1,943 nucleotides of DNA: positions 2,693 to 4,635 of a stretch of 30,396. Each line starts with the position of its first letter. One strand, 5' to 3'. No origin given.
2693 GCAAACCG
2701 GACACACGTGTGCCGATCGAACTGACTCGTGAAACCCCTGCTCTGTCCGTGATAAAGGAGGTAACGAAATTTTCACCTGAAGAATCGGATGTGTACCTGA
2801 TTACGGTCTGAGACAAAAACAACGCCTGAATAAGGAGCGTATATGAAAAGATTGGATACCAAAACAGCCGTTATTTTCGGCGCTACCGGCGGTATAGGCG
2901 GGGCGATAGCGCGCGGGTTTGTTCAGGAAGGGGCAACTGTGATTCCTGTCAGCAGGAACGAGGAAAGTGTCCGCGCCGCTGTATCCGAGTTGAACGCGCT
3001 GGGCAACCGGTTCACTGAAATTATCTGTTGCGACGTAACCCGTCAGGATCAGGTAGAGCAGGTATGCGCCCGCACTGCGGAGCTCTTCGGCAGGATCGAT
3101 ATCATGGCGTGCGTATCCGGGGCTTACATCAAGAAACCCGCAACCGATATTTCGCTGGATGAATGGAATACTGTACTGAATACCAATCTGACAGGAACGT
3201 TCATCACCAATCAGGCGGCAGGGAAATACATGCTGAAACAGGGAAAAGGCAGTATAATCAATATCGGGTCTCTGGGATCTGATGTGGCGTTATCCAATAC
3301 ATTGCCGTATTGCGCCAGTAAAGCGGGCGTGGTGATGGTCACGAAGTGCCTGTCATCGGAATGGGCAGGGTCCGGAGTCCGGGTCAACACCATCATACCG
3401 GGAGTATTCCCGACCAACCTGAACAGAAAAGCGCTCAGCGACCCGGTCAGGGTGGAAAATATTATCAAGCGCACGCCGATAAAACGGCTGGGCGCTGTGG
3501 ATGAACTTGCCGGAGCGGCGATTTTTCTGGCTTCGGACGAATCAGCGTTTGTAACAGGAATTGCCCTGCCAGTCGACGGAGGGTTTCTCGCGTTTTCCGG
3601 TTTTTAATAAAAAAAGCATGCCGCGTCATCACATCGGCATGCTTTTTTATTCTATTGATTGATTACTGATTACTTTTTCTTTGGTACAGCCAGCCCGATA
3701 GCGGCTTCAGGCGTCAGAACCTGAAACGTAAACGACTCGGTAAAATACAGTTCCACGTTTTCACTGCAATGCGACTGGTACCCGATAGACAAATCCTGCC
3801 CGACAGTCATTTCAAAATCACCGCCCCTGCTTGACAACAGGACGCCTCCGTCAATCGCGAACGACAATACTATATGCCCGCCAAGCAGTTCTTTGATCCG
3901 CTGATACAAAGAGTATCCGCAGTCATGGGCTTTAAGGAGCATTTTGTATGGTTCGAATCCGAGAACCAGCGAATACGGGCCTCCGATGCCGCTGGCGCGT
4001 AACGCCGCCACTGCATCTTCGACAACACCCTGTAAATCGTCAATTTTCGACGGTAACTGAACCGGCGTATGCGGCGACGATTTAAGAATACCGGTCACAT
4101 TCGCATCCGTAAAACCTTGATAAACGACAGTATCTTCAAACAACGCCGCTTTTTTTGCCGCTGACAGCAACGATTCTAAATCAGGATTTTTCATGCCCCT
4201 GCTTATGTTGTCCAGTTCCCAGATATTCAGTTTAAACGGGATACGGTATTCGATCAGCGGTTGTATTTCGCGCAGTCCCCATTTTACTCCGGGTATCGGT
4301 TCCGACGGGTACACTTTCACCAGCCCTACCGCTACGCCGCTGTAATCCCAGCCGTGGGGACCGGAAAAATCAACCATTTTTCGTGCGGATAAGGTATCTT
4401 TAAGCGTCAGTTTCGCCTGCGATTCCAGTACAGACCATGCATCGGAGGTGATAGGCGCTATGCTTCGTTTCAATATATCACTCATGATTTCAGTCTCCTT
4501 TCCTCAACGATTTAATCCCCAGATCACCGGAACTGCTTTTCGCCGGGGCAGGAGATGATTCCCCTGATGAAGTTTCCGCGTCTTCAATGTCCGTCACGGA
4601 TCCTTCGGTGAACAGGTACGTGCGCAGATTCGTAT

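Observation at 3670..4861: Two-gene Family-1 encapsulin nanocompartment operon: EncFtn cargo plus shell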

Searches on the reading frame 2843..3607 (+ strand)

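Call 3: search_protein_families(library=pfam, proteins=[window:2843-3607:+], max_evalue=0.01)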
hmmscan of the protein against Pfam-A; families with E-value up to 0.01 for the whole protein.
window:2843-3607:+ (254 aa): 9 families
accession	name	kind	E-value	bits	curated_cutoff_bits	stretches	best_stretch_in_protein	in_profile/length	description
PF13561.12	adh_short_C2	-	2.6e-60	204.4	27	1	13-248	1-235/236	Enoyl-(Acyl carrier protein) reductase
PF00106.31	adh_short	-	1.2e-51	175.5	26.6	1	7-198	1-191/195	short chain dehydrogenase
PF08659.16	KR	-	5.8e-12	46.3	22.6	1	8-126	2-123/180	KR domain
PF23441.1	SDR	-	2e-07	31.1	27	1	3-248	4-255/258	SDR-like rossmann domain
PF01370.27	Epimerase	-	3.3e-05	23.9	20.9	1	10-77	2-62/240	NAD dependent epimerase/dehydratase family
PF05368.20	NmrA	-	0.00018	21.7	27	1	6-75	2-67/298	NmrA-like family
PF03807.23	F420_oxidored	-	0.00032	21.7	21.6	1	10-51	4-45/94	NADP oxidoreductase coenzyme F420-dependent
PF13460.12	NAD_binding_10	-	0.004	17.5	27.2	1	13-76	1-59/184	NAD(P)H-binding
PF02719.21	Polysacc_synt_2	-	0.0084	15.8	20.2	1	10-129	2-118/293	Polysaccharide biosynthesis protein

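Call 4: search_protein_families(library=ncbifam, proteins=[window:2843-3607:+], max_evalue=0.01)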
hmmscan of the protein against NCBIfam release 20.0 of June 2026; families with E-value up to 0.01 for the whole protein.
window:2843-3607:+ (254 aa): 236 families (the best 25 are shown)
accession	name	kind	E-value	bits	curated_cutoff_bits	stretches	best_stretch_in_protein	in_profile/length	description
NF005309.0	PRK06841.1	subfamily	3.7e-62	210.1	286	1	4-248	13-252/255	GolD/DthD family dehydrogenase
NF006070.0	PRK08213.1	subfamily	1.1e-61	208.7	279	1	3-249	9-257/259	gluconate 5-dehydrogenase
NF005559.1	PRK07231.1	subfamily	1.2e-60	205.1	215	1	3-249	1-248/249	glucose 1-dehydrogenase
NF004198.0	PRK05653.1-3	equivalog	3.4e-58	197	296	1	2-248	3-246/248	3-oxoacyl-ACP reductase FabG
NF009466.0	PRK12826.1-2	subfamily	5e-58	196.5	222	1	6-248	3-244/248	3-oxoacyl-ACP reductase FabG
NF006132.0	PRK08277.1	subfamily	1.3e-57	195.3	281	1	3-253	7-279/280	D-mannonate oxidoreductase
NF004791.0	PRK06138.1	equivalog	6.3e-57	192.8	312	1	3-250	2-251/252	SDR family oxidoreductase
NF004774.0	PRK06114.1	equivalog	1.7e-56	191.4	360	1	3-250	13-261/262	SDR family oxidoreductase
NF005711.0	PRK07523.1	subfamily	3.7e-56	190.6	413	1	4-249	8-252/255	SDR family oxidoreductase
NF004818.0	PRK06172.1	equivalog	3.8e-56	190.2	336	1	2-250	3-252/253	SDR family oxidoreductase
NF006693.0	PRK09242.1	equivalog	4.9e-55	186.4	328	1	3-251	7-256/258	SDR family oxidoreductase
NF006493.1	PRK08936.1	subfamily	1e-54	185.6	420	1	3-254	4-256/261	glucose-1-dehydrogenase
NF005681.0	PRK07478.1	subfamily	1.7e-54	184.9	267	1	1-248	1-249/254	SDR family oxidoreductase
TIGR01832.1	kduD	equivalog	2.6e-54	184.3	338.85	1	4-250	3-247/248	2-dehydro-3-deoxy-D-gluconate 5-dehydrogenase KduD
NF005067.0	PRK06484.1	equivalog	3.6e-54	184.2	713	1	5-252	272-515/524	short chain dehydrogenase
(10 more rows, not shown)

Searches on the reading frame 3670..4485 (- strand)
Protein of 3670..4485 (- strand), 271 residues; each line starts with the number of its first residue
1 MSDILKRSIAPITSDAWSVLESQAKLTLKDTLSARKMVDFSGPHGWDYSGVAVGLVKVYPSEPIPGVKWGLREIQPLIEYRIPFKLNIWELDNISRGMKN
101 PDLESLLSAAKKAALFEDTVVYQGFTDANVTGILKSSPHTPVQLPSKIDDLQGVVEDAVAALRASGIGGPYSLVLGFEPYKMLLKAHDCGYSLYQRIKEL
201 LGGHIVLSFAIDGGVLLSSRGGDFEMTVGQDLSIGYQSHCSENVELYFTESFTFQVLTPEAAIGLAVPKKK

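Call 3: search_protein_families(library=pfam, proteins=[window:3670-4485:-], max_evalue=0.01)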
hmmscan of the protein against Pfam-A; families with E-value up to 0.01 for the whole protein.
window:3670-4485:- (271 aa): 1 family
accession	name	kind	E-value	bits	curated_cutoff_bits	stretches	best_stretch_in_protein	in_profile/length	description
PF04454.18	Linocin_M18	-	1.4e-78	264.1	24.3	1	3-253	2-253/253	Encapsulating protein for peroxidase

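Call 4: search_protein_families(library=ncbifam, proteins=[window:3670-4485:-], max_evalue=0.01)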
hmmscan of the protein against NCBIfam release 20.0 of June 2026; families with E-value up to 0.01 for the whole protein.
window:3670-4485:- (271 aa): 1 family
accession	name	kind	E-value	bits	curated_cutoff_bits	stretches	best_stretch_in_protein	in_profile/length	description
NF041155.2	encap_f1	equivalog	8.1e-82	274.5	100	1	5-264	1-260/261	family 1 encapsulin nanocompartment shell protein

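Call 5: search_solved_structures(query=window:3670-4485:-, show_alignments=2)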
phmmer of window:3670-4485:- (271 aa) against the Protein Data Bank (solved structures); distinct sequences matched with E-value up to 0.001: 35.
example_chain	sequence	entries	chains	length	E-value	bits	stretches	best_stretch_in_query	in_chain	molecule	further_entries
7odw_A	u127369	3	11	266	3.4e-66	226.3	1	3-265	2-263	Linocin_M18 bacteriocin protein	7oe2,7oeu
9e5e_A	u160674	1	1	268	5.9e-65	222.3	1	5-269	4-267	Bacteriocin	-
9ry4_A0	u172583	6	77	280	2.3e-64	220.3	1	3-265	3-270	Type 1 encapsulin shell protein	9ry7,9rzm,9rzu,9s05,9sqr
8u50_A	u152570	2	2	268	1.5e-61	211.1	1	5-265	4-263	Klebsiella pneumoniae family 1 encapsulin shell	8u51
7k5w_A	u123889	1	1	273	2.3e-59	203.9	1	3-265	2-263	Maritimacin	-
3dkt_A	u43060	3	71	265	2.4e-59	203.9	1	3-264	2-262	Maritimacin | Type 1 encapsulin shell protein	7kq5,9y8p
7lik_A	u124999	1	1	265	2.5e-59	203.8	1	3-264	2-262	Maritimacin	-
7lij_A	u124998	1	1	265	2.5e-59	203.8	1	3-264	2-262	Maritimacin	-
7mu1_A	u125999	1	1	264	2.7e-59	203.7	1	3-264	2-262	Maritimacin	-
7lil_A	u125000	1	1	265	6.2e-58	199.2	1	3-264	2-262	Maritimacin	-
7lis_A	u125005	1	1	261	2.2e-57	197.5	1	3-264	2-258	Maritimacin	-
7lim_A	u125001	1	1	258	1.8e-55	191.2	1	3-264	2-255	Maritimacin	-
9fn9_A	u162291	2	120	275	3.4e-55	190.3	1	5-266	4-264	29 kDa antigen Cfp29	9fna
7boj_A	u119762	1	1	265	4.1e-55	190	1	5-265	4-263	29 kDa antigen Cfp29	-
6wkv_A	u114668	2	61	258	6.3e-55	189.4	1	3-264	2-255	Encapsulin | Maritimacin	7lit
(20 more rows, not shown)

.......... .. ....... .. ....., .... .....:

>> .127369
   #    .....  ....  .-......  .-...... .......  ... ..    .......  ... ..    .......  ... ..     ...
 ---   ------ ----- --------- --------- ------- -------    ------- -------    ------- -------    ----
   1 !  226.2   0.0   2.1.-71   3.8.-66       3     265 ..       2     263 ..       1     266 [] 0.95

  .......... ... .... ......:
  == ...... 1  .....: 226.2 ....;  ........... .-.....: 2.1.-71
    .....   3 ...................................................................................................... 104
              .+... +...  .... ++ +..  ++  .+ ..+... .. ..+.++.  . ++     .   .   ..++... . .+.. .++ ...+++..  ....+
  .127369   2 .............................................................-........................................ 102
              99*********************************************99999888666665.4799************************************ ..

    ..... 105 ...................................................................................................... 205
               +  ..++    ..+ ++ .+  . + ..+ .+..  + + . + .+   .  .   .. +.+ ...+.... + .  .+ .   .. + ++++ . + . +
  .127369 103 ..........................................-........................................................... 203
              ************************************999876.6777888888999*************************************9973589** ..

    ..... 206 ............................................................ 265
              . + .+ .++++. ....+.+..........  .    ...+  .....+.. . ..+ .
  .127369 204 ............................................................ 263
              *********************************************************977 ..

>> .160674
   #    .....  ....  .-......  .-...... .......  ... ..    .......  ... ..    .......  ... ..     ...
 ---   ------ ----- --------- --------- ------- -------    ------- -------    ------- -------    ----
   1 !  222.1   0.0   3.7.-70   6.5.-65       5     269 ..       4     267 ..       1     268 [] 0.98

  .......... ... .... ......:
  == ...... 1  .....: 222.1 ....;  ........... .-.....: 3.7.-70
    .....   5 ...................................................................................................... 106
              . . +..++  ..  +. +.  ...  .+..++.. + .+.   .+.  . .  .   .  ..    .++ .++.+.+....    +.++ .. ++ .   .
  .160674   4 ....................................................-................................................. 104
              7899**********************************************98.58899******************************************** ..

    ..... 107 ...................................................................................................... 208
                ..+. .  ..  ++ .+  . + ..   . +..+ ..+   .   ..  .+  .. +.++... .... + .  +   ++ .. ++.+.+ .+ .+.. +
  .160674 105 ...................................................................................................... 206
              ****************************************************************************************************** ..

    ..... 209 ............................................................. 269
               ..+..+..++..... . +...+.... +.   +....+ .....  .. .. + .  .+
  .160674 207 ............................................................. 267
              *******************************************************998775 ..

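Call 11: find_related_loci(query=window:3670-4485:-, collection=genome_contigs, flank=5000)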
Query window:3670-4485:- (271 aa) in genome_contigs; peptide patterns used: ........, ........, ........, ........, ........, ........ (x = any residue, [..] = any of these).
158 stretches matched a pattern; 10 encode a relative of the query (tblastn E <= 1e-3); 10 distinct loci.
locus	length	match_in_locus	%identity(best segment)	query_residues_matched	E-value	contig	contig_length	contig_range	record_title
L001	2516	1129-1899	47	3-261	5e-80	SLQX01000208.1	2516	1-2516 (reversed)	MAG: Bacteroidales bacterium isolate CSSed165cm_555 CSSed16-5cm-257071, whole genome shotgun sequence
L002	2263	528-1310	44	3-265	2e-77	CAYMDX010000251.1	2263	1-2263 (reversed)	MAG TPA_asm: uncultured Bacteroidales bacterium isolate binchicken_co32_75 genome assembly, contig: NODE_94782_length_22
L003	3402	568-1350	44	3-265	9e-76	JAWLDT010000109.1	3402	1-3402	MAG: Bacteroidales bacterium isolate 20BLK6-1.bin.134 NODE_40853_length_3402_cov_22.435362, whole genome shotgun sequenc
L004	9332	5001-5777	44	3-263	1e-73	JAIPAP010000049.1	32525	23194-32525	MAG: Bacteroidales bacterium isolate Tobar15.5-16.5m-G7 Tobar15-5-16-5m-20mill-C193, whole genome shotgun sequence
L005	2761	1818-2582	44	3-259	4e-74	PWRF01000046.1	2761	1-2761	MAG: Bacteroidales bacterium isolate CSSed10_80 CS-Sed10-C152008, whole genome shotgun sequence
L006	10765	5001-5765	46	3-261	8e-71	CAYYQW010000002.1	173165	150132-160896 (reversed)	MAG TPA_asm: uncultured Bacteroidaceae bacterium isolate binchicken_co8_20 genome assembly, contig: NODE_17_length_17316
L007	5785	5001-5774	45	3-263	2e-70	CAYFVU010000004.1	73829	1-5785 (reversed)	MAG TPA_asm: uncultured Spirochaetaceae bacterium isolate ERP107533_co1_8 genome assembly, contig: NODE_77_length_73829_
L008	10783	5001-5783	42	3-265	9e-71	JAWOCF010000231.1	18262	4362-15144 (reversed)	MAG: Bacteroidales bacterium isolate BLK3-3.bin.96 k191_1402327, whole genome shotgun sequence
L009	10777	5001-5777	41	3-263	1e-66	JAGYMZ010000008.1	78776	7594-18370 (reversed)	MAG: Bacteroidales bacterium isolate M55B132 8, whole genome shotgun sequence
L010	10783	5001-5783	42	1-260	5e-62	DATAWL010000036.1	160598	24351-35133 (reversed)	MAG TPA_asm: Solirubrobacteraceae bacterium isolate SMAG_U5624 k141_1717073, whole genome shotgun sequence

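Call 13: find_homologous_proteins(query=window:3670-4485:-, max_evalue=1e-20)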
Query window:3670-4485:- (271 aa): 1318 proteins with E <= 1e-20 among 4314 candidates; the best 120 are listed.
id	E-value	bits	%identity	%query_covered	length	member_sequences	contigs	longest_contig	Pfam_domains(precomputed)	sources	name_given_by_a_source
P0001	8.8e-177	604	100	100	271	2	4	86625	PF04454.19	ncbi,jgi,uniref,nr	ncbi:MAG: bacteriocin [Candidatus Auribacter fodinae]|jgi:uncharacterized linocin/CFP29 family prote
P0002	1.0e-118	413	65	100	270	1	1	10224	PF04454.19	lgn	-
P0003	2.0e-91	324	56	99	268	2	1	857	PF04454.19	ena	-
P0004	3.4e-88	313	54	98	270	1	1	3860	PF04454.19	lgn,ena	-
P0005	9.3e-88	312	52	96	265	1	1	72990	PF04454.19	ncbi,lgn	-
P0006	9.7e-88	312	53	97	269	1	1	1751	PF04454.19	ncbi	-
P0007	1.7e-87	311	53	98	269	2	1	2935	PF04454.19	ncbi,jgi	-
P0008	8.6e-87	309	55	98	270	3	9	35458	PF04454.19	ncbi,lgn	-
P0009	1.0e-86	308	54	98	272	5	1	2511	PF04454.19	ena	-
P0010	2.0e-86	308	54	99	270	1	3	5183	PF04454.19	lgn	-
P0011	3.9e-86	307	54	99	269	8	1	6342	PF04454.19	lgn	-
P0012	1.1e-85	305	55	98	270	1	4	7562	PF04454.19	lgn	-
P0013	1.6e-85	305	51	100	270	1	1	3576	PF04454.19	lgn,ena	-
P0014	3.0e-85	304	54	96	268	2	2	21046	PF04454.19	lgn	-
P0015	4.2e-85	303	51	99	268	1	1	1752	PF04454.19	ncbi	-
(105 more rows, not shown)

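Call 30: predict_structure(alignment_id=A1)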
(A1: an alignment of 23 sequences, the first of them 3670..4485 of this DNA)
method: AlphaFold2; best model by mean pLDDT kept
length: 271 residues; sequences in the alignment: 23
mean_pLDDT: 76.4   pTM: 0.75
mean pLDDT of the five models: 76.4, 68.6, 65.5, 65.3, 64.1
residues with pLDDT >= 90: 50; 70-90: 151; 50-70: 32; < 50: 38
segments of 3 or more residues with pLDDT < 50: 1-3, 39-63, 65-73
pLDDT, mean of each block of 10 residues (from residue 1): 60 87 85 69 34 37 46 61 87 74 89 88 82 88 87 91 87 91 72 86 89 87 60 81 86 77 85 39
secondary structure, 60 per line:
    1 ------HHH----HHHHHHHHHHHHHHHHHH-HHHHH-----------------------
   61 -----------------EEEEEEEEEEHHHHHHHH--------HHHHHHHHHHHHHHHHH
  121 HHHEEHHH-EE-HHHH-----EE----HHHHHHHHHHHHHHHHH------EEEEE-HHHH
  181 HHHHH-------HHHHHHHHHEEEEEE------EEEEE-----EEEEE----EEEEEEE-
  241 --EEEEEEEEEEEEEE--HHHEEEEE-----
elements in order: H14-31 H33-37 E78-87 H88-95 H104-123 H133-136 H148-164 E171-175 H177-185 H193-201 E202-207 E214-218 E224-228 E233-239 E243-256 E262-266

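Call 33: find_encoding_contigs(protein=P0002, flank=5000, max_places=3)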
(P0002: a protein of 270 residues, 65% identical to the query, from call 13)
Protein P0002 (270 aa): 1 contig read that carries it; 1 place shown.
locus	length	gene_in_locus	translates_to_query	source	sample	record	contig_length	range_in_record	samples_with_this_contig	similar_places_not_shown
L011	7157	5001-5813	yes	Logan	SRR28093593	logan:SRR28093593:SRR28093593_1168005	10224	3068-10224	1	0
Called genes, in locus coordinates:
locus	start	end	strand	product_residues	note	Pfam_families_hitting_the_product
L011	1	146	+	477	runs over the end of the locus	PF20250:FapA_N, PF03961:FapA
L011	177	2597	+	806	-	PF02985:HEAT (faint), PF13513:HEAT_EZ (faint), PF13646:HEAT_2 (weak), PF03130:HEAT_PBS (faint), PF13646:HEAT_2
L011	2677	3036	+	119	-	PF00072:Response_reg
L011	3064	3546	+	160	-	PF13690:CheX, PF04509:CheC (weak)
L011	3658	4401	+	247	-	-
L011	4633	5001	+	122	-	PF22277:EncFtn-like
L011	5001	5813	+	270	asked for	PF04454:Linocin_M18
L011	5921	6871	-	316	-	PF01699:Na_Ca_ex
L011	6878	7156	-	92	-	?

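Call 35: fold_search(model_id=the predicted structure, library=pdb)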
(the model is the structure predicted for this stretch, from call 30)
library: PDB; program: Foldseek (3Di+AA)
matches with E <= 10: 714; with E <= 0.001: 257
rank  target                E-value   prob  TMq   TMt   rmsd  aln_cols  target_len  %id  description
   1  9e5e_A                1.5e-30  1.00  0.83  0.84   4.7       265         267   42  Escherichia coli DyP peroxidase-loaded encapsulin shell (released 2025-03-19)
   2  7oe2_A                7.1e-30  1.00  0.83  0.84   4.3       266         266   42  Model of closed pentamer of the Haliangium ochraceum encapsulin from symmetry expansion of icosahedral single particle (released 2022-02-09)
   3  8u50                  2.6e-29  1.00  0.84  0.85   4.6       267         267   42  Klebsiella pneumoniae DyP peroxidase-loaded encapsulin shell (released 2024-04-24)
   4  9fna_A                3.8e-29  1.00  0.83  0.85   4.5       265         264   38  CryoEM structure of Encapsulin::tdNfsB with an open pore state (released 2025-03-19)
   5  7odw                  4.3e-29  1.00  0.83  0.85   4.3       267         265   42  Model of Haliangium ochraceum encapsulin from icosahedral single particle reconstruction (released 2022-03-09)
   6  9i8d                  4.6e-29  1.00  0.84  0.86   4.4       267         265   36  Structure of Encapsulin from Arthrobacter sp. (released 2025-05-21)
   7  7phm_0                5.2e-29  1.00  0.83  0.86   4.5       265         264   36  Cryo-EM structure of Mycobacterium tuberculosis encapsulin (released 2022-07-20)
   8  9bkx_C                7.2e-29  1.00  0.84  0.85   4.4       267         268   36  Mycobacterium tuberculosis encapsulin in complex with DyP (released 2024-12-11)
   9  7bcv                  9.9e-29  1.00  0.84  0.85   4.3       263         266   37  Brevibacterium linens encapsulin structure (released 2022-10-05)
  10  9bkx_D                1.3e-28  1.00  0.85  0.86   4.4       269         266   36  Mycobacterium tuberculosis encapsulin in complex with DyP (released 2024-12-11)
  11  7p1t_A                3.4e-28  1.00  0.83  0.85   4.5       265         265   36  Cryo-EM structure of encapsulin from Mycobacterium tuberculosis (released 2022-07-13)
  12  9bkx_A                4.6e-28  1.00  0.84  0.86   4.5       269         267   36  Mycobacterium tuberculosis encapsulin in complex with DyP (released 2024-12-11)
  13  9bkx_E                4.9e-28  1.00  0.84  0.84   4.5       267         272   36  Mycobacterium tuberculosis encapsulin in complex with DyP (released 2024-12-11)
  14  7kq5                  4.9e-28  1.00  0.78  0.80   4.7       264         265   41  Cryo-EM structure of a thermostable encapsulin from T. maritima (released 2021-04-28)
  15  7boj                  6.4e-28  1.00  0.83  0.85   4.5       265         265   38  Cryo-EM structure of the encapsulin shell from Mycobacterium smegmatis (released 2021-03-24)
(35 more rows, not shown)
